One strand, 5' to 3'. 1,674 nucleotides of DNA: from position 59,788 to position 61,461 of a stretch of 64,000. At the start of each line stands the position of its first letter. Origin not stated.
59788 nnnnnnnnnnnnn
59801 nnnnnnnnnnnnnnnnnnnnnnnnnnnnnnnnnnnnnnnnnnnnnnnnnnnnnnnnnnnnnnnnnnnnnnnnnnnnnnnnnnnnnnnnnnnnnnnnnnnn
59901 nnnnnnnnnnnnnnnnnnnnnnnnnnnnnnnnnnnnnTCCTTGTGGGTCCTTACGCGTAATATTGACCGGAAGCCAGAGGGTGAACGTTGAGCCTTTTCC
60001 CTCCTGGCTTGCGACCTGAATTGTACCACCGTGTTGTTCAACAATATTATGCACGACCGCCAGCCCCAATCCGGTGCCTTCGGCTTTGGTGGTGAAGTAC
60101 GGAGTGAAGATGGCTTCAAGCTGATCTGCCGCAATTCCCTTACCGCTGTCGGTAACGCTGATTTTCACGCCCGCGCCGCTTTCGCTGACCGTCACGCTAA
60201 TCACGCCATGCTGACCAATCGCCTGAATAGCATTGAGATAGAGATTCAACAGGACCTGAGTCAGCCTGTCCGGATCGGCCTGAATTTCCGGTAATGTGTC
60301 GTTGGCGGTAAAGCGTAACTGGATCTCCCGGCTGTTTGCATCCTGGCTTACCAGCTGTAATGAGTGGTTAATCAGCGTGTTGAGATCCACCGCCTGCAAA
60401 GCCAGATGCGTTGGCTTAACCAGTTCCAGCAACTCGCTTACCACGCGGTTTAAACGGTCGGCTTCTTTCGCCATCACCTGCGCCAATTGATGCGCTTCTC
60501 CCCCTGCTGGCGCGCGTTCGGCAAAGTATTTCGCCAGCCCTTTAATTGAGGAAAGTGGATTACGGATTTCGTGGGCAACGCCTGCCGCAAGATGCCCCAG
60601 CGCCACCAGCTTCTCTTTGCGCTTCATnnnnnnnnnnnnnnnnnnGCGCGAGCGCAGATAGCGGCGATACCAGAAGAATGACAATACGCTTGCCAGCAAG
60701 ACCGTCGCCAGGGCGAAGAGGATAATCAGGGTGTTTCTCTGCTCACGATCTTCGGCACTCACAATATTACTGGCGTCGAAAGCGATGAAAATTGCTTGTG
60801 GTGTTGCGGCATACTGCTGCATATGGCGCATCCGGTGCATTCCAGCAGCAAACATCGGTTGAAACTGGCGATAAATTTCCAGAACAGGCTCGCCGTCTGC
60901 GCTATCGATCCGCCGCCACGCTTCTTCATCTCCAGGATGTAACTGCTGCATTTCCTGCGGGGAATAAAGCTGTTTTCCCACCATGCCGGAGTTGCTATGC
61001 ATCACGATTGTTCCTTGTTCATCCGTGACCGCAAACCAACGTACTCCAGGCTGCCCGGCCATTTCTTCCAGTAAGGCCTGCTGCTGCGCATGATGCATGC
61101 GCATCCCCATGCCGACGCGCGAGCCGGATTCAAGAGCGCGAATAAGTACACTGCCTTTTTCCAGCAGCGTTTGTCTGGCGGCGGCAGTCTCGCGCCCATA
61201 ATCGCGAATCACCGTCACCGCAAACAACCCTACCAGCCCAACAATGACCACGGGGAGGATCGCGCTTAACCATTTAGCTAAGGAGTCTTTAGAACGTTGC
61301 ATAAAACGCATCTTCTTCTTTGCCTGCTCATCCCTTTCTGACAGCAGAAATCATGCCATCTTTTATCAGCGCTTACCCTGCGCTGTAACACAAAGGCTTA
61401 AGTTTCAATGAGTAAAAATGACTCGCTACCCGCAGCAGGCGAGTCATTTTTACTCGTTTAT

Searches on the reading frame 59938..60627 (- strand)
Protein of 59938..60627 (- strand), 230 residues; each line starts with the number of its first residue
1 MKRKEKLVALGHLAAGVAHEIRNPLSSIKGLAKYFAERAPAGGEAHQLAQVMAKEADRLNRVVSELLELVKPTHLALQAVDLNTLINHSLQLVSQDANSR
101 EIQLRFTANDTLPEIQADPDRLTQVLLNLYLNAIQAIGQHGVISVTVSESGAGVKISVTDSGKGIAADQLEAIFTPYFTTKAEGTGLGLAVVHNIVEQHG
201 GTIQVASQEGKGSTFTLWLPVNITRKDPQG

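Call 52: search_protein_families(proteins=[window:59938-60627:-], library=ncbifam, max_evalue=0.001)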
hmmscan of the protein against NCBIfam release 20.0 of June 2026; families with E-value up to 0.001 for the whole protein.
window:59938-60627:- (230 aa): 89 families (the best 25 are shown)
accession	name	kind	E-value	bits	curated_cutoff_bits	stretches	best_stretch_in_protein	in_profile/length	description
NF007688.0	PRK10364.1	equivalog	1.4e-143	479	479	1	1-229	231-459/460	two-component system sensor histidine kinase ZraS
NF008468.0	PRK11360.1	equivalog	1.3e-78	265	646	1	1-226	387-613/616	two-component system sensor histidine kinase AtoS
NF010411.0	PRK13837.1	equivalog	4.5e-49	167.2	647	1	2-222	442-676/828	two-component system VirA-like sensor kinase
NF046044.1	PnpS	equivalog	5e-48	164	400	1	15-220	175-390/390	two-component system histidine kinase PnpS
NF053867.1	SprKinKinDBac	equivalog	3.5e-45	154.4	775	1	5-222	281-498/500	sporulation kinase KinD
NF052574.1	HisKinEspCMyxo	equivalog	1.5e-42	145.7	1200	1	5-222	412-638/785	serine histidine kinase EspC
NF038348.1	T2SS_HK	subfamily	2e-41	142.1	450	2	54-221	406-573/574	histidine kinase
TIGR02966.1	phoR_proteo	equivalog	4.4e-39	134.4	334.2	1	15-217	119-331/333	phosphate regulon sensor histidine kinase PhoR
NF033092.0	HK_WalK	equivalog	2.4e-38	132.1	725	1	15-221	377-594/594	cell wall metabolism sensor histidine kinase WalK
TIGR02956.1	TMAO_torS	equivalog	6e-37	127.2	676.5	1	15-224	469-685/967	TMAO reductase system sensor histidine kinase/response regulator TorS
NF038297.2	hybrid_HK_HrmK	equivalog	9.6e-36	123.6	725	1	15-225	240-461/607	hybrid histidine kinase/response regulator HrmK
NF006800.0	PRK09303.1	equivalog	1.5e-34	119.6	342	1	6-222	147-378/383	histidine kinase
NF008312.0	PRK11100.1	equivalog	2e-33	115.9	356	1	17-222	263-475/477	two-component system sensor histidine kinase CreC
NF047874.1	MASE3_PAS_HK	subfamily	6e-33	114.5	560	1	15-226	403-630/655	MASE3 domain-containing sensor histidine kinase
NF008302.0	PRK11091.1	equivalog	6.6e-33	113.9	838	1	15-225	288-509/779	aerobic respiration two-component sensor histidine kinase ArcB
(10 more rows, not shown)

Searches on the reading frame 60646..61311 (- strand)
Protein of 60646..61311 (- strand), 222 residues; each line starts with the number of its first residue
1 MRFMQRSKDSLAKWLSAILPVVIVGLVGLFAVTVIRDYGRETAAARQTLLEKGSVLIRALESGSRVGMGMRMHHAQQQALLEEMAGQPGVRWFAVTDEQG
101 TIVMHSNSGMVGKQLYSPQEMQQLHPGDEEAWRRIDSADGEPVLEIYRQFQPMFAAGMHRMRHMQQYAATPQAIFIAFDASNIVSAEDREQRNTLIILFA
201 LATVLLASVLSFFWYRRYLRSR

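Call 9: list_cluster_members(proteins=[window:60646-61311:-, window:59938-60627:-])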
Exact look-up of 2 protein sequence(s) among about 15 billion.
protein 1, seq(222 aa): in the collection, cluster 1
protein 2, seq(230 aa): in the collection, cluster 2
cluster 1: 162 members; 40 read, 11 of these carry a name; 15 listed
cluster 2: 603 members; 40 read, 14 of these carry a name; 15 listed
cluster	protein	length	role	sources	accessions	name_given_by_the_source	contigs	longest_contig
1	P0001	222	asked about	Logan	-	-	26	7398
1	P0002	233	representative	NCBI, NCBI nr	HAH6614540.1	TPA: sensor protein ZraS, partial [Escherichia coli] | sensor protein ZraS [Escherichia coli]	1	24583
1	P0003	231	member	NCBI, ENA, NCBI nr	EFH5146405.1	sensor protein ZraS, partial [Escherichia coli] | sensor protein ZraS [Escherichia coli]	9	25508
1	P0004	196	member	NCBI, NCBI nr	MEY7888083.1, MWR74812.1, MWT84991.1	sensor protein ZraS, partial [Escherichia coli] | sensor protein ZraS [Escherichia coli]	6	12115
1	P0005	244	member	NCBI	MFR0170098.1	sensor protein ZraS, partial [Escherichia coli]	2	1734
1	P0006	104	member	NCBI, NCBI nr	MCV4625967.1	sensor protein ZraS, partial [Escherichia coli] | sensor protein ZraS [Escherichia coli]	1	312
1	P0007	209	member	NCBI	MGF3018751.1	sensor protein ZraS, partial [Escherichia coli]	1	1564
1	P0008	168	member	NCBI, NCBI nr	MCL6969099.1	sensor protein ZraS, partial [Escherichia coli] | sensor protein ZraS [Escherichia coli]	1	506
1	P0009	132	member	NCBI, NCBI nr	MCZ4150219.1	sensor protein ZraS, partial [Escherichia coli] | sensor protein ZraS [Escherichia coli]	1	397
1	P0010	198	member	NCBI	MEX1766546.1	sensor protein ZraS, partial [Escherichia coli]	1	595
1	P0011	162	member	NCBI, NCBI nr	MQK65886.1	sensor protein ZraS, partial [Escherichia coli] | sensor protein ZraS [Escherichia coli]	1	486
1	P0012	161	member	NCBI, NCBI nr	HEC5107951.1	TPA: sensor protein ZraS, partial [Escherichia coli] | sensor protein ZraS [Escherichia coli]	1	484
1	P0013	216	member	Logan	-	-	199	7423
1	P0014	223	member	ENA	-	-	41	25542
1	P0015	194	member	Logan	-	-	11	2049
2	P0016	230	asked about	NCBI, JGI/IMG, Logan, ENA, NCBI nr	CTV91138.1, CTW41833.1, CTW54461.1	sensor protein ZraS [Escherichia coli]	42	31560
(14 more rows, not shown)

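Call 11: find_encoding_contigs(protein=P0001, flank=8000, max_places=10)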
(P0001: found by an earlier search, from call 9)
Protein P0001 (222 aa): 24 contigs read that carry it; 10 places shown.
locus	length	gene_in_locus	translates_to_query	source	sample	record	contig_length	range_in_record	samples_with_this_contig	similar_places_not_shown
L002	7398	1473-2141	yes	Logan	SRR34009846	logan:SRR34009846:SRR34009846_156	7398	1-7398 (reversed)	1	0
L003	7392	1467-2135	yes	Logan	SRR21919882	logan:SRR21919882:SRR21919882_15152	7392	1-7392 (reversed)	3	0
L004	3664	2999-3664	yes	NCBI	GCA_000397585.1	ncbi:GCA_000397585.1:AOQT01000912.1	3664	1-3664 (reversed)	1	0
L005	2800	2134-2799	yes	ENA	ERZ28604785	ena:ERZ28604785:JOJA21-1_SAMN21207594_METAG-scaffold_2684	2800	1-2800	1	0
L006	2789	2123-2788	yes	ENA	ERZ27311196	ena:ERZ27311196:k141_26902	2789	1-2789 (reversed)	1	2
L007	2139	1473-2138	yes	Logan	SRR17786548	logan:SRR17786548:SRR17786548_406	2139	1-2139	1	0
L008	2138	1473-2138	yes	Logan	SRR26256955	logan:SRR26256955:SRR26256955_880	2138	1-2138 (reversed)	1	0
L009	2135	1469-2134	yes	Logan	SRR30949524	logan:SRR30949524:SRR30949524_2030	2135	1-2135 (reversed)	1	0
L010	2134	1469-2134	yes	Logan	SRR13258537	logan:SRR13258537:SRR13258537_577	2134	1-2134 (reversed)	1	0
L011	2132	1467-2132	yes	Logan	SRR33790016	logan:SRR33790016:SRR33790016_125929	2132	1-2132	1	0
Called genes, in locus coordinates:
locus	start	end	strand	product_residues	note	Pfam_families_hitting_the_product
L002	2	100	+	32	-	PF00216:Bac_DNA_binding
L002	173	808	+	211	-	PF07356:DUF1481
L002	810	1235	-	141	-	PF13801:Metal_resist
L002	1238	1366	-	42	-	-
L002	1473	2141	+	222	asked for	PF17203:sCache_3_2 (weak)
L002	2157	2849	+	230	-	PF00512:HisKA, PF02518:HATPase_c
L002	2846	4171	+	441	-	PF00072:Response_reg, PF00158:Sigma54_activat, PF14532:Sigma54_activ_2, PF07728:AAA_5, PF25601:AAA_lid_14, PF02954:HTH_8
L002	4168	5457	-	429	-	PF02844:GARS_N, PF01071:GARS_A, PF02655:ATP-grasp_3 (weak), PF02786:CPSase_L_D2 (faint), PF02843:GARS_C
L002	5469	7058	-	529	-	PF02142:MGS, PF01808:AICARFT_IMPCHas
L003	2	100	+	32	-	PF00216:Bac_DNA_binding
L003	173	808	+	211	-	PF07356:DUF1481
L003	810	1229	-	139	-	PF13801:Metal_resist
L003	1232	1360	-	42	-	-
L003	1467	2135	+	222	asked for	PF17203:sCache_3_2 (weak)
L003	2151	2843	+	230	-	PF00512:HisKA, PF02518:HATPase_c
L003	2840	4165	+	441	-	PF00072:Response_reg, PF00158:Sigma54_activat, PF14532:Sigma54_activ_2, PF07728:AAA_5, PF25601:AAA_lid_14, PF02954:HTH_8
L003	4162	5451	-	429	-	PF02844:GARS_N, PF01071:GARS_A, PF02655:ATP-grasp_3 (weak), PF02786:CPSase_L_D2 (faint), PF02843:GARS_C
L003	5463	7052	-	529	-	PF02142:MGS, PF01808:AICARFT_IMPCHas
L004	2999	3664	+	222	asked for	PF17203:sCache_3_2 (weak)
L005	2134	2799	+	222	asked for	PF17203:sCache_3_2 (weak)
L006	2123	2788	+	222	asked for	PF17203:sCache_3_2 (weak)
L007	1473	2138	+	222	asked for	PF17203:sCache_3_2 (weak)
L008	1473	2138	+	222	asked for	PF17203:sCache_3_2 (weak)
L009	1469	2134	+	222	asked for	PF17203:sCache_3_2 (weak)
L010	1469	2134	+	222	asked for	PF17203:sCache_3_2 (weak)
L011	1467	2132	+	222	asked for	PF17203:sCache_3_2 (weak)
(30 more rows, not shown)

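Call 12: find_encoding_contigs(protein=P0016, flank=10000, max_places=10)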
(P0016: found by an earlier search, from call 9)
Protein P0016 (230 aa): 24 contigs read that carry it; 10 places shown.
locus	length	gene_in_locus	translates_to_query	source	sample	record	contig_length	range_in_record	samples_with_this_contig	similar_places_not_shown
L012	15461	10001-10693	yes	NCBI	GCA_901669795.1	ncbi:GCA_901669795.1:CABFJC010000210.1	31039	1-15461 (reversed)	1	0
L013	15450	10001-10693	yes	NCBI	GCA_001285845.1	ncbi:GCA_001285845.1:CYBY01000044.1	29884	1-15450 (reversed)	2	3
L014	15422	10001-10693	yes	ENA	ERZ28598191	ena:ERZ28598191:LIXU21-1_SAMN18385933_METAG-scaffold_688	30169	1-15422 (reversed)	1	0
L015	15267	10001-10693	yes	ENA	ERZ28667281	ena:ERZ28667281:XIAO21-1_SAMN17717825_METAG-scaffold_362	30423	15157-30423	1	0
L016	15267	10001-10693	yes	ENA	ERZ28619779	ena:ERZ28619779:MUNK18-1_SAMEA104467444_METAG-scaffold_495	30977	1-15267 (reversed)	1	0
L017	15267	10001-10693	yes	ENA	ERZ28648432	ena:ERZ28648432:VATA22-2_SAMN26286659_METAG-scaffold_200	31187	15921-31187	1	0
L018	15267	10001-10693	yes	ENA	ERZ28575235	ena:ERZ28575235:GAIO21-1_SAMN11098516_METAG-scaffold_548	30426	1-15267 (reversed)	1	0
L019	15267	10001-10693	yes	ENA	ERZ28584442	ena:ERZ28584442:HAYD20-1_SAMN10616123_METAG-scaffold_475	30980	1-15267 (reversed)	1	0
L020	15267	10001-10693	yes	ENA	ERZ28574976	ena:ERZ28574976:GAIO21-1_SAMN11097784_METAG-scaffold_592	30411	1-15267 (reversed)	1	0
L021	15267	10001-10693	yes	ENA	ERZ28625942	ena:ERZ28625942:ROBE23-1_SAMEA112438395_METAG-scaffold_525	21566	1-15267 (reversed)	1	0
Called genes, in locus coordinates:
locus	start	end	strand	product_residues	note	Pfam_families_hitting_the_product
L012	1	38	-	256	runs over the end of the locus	PF05690:ThiG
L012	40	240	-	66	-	PF02597:ThiS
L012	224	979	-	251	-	PF00899:ThiF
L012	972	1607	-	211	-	PF02581:TMP-TENI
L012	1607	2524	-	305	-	PF01964:ThiC_Rad_SAM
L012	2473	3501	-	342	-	PF13667:ThiC-associated, PF01964:ThiC_Rad_SAM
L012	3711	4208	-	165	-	PF04353:Rsd_AlgQ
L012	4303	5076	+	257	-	PF09297:Zn_ribbon_NUD, PF00293:NUDIX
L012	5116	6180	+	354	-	PF01208:URO-D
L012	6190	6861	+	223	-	PF04493:Endonuclease_5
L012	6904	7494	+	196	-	PF04222:DUF416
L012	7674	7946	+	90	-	PF00216:Bac_DNA_binding, PF18291:HU-HIG (weak)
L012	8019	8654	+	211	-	PF07356:DUF1481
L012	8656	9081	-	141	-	PF13801:Metal_resist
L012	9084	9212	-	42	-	-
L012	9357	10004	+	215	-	PF17203:sCache_3_2 (weak)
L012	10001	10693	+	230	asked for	PF00512:HisKA, PF02518:HATPase_c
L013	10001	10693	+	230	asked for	PF00512:HisKA, PF02518:HATPase_c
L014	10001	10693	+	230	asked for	PF00512:HisKA, PF02518:HATPase_c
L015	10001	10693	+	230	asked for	PF00512:HisKA, PF02518:HATPase_c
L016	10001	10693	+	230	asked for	PF00512:HisKA, PF02518:HATPase_c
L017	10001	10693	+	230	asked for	PF00512:HisKA, PF02518:HATPase_c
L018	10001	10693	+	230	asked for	PF00512:HisKA, PF02518:HATPase_c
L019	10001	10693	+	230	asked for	PF00512:HisKA, PF02518:HATPase_c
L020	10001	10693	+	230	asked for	PF00512:HisKA, PF02518:HATPase_c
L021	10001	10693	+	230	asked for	PF00512:HisKA, PF02518:HATPase_c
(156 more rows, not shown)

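Call 52: search_protein_families(proteins=[window:60646-61311:-], library=ncbifam, max_evalue=0.001)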
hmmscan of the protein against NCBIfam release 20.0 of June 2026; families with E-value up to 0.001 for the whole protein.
window:60646-61311:- (222 aa): 1 family
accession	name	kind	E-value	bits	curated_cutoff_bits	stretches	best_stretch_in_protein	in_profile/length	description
NF007688.0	PRK10364.1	equivalog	1.2e-113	380.4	479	1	1-222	1-224/460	two-component system sensor histidine kinase ZraS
